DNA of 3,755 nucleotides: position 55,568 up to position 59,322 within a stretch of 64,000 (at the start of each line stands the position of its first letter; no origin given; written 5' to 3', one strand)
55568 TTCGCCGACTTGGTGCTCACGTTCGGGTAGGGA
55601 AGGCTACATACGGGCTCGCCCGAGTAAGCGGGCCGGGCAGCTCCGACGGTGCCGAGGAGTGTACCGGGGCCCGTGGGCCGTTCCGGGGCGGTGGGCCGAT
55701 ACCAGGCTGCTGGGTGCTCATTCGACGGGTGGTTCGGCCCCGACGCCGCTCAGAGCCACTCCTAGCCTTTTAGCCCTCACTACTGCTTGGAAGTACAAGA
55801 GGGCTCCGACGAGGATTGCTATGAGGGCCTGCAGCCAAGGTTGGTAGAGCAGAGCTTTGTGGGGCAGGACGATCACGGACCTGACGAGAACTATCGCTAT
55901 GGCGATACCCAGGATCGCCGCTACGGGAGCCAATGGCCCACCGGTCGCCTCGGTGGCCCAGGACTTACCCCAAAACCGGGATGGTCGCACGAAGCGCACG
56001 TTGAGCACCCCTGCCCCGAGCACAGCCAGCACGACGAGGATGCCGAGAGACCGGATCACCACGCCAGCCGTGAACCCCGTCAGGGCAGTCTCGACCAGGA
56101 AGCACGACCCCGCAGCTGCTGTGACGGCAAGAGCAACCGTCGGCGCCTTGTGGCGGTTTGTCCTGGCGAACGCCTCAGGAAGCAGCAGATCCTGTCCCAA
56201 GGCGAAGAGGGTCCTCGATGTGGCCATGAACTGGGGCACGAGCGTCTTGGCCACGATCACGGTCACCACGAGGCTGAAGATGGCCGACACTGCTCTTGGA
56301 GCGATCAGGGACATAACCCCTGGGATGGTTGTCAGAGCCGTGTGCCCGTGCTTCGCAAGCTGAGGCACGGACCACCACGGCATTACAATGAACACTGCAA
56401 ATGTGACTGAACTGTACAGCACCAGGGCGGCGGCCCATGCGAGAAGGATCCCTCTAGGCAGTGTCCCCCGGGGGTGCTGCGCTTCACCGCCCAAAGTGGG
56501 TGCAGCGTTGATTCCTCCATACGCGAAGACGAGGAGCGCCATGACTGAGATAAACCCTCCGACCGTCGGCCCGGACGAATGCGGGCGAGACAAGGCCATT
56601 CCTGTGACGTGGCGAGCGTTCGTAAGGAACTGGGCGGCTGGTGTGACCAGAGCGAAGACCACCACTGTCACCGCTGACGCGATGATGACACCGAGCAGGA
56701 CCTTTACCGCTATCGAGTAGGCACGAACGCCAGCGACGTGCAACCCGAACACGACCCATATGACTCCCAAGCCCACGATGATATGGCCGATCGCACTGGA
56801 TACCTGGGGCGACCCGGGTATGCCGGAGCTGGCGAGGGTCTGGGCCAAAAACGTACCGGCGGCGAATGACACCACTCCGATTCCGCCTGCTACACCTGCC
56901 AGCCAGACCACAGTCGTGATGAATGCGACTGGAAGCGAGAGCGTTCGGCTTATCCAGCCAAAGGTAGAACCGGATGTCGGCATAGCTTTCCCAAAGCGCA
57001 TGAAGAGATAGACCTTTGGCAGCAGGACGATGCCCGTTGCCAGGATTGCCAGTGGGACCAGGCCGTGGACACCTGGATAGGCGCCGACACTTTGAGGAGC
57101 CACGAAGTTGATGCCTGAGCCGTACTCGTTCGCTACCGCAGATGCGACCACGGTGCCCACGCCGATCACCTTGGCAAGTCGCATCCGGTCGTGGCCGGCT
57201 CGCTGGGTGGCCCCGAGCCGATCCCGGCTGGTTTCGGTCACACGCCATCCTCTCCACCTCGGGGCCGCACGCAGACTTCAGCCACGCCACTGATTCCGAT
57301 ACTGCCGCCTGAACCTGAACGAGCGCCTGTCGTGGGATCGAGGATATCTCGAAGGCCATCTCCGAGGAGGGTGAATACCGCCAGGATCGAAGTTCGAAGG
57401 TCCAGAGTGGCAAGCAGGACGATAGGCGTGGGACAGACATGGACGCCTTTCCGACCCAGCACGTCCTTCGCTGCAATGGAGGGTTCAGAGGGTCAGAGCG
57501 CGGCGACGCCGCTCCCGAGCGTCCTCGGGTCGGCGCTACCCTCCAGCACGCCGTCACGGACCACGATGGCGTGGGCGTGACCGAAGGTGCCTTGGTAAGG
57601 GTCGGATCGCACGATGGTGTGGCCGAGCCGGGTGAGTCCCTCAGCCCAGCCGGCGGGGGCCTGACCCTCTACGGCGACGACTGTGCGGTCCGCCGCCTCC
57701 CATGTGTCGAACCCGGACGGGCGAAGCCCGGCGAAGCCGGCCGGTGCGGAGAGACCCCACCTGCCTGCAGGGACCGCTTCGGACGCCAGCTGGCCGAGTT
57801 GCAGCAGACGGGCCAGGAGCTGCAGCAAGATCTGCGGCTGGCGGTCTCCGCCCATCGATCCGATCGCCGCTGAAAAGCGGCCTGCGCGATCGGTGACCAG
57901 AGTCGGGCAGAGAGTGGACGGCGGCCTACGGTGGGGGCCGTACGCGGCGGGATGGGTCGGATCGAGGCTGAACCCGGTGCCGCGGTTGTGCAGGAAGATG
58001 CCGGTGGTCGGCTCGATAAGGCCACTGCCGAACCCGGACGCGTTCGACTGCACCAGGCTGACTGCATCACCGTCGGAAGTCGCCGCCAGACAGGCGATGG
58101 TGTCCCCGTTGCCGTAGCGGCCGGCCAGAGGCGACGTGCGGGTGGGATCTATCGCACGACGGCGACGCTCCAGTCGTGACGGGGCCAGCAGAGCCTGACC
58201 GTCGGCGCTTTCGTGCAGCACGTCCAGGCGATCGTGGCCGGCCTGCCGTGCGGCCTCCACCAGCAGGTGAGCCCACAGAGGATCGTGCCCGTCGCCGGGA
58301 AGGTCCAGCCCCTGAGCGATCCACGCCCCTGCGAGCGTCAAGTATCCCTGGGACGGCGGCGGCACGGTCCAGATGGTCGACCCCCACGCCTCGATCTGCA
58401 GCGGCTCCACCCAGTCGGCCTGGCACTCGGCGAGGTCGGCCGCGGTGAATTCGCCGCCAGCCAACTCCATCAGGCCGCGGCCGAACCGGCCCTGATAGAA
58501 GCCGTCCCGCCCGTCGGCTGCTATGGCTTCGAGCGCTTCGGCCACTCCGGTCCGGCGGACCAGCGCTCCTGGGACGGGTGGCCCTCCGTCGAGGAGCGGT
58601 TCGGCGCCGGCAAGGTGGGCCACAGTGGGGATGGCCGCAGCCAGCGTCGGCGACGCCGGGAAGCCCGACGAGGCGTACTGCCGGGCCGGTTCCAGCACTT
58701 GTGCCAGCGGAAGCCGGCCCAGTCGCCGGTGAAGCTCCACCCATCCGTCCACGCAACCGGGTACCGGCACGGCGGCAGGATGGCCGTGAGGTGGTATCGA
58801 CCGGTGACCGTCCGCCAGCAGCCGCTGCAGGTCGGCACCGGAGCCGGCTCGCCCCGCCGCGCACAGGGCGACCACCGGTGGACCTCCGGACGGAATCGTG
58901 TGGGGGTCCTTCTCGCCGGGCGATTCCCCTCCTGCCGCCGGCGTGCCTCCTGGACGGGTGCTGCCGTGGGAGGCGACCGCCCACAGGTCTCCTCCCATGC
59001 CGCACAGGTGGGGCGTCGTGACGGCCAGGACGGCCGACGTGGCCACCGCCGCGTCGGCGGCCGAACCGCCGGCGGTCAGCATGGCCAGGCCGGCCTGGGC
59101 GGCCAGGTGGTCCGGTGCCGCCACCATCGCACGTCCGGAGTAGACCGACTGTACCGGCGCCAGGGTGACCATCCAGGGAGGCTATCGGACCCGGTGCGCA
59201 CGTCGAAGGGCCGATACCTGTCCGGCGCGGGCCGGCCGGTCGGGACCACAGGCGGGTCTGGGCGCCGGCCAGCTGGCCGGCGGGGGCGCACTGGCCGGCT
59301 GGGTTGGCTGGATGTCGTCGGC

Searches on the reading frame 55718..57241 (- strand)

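Call 55: search_protein_families(library=pfam, proteins=[window:55718-57241:-], max_evalue=0.0001)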
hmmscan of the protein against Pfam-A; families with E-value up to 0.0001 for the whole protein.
window:55718-57241:- (507 aa): 2 families
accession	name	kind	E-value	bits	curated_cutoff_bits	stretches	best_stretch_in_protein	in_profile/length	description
PF13520.12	AA_permease_2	-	2.4e-29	103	27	1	33-470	8-418/427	Amino acid permease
PF00324.27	AA_permease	-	1.8e-24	86.8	24.6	1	52-491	22-462/470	Amino acid permease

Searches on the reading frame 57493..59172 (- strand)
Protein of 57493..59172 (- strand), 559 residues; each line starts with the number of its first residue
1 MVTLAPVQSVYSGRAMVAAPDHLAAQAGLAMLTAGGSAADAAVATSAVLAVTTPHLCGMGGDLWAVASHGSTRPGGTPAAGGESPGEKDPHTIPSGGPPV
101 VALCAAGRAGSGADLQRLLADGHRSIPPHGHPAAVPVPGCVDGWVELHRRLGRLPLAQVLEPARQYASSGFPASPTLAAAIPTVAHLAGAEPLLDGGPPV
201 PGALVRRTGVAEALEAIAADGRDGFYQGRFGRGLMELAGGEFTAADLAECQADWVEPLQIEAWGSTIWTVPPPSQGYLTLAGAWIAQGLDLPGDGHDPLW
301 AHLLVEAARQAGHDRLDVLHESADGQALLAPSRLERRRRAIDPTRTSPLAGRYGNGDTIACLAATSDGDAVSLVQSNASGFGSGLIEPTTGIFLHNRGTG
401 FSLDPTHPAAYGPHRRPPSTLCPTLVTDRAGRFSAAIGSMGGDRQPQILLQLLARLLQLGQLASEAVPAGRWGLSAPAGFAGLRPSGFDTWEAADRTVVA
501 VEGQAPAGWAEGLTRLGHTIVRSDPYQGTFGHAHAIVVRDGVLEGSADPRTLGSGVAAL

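Call 15: search_protein_families(library=pfam, proteins=[window:57493-59172:-], max_evalue=0.001)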
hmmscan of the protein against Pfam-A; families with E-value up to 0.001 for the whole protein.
window:57493-59172:- (559 aa): 1 family
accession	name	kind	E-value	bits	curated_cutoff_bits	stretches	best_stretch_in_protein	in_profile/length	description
PF01019.26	G_glu_transpept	-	1.4e-93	314.9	27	1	30-551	2-510/512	Gamma-glutamyltranspeptidase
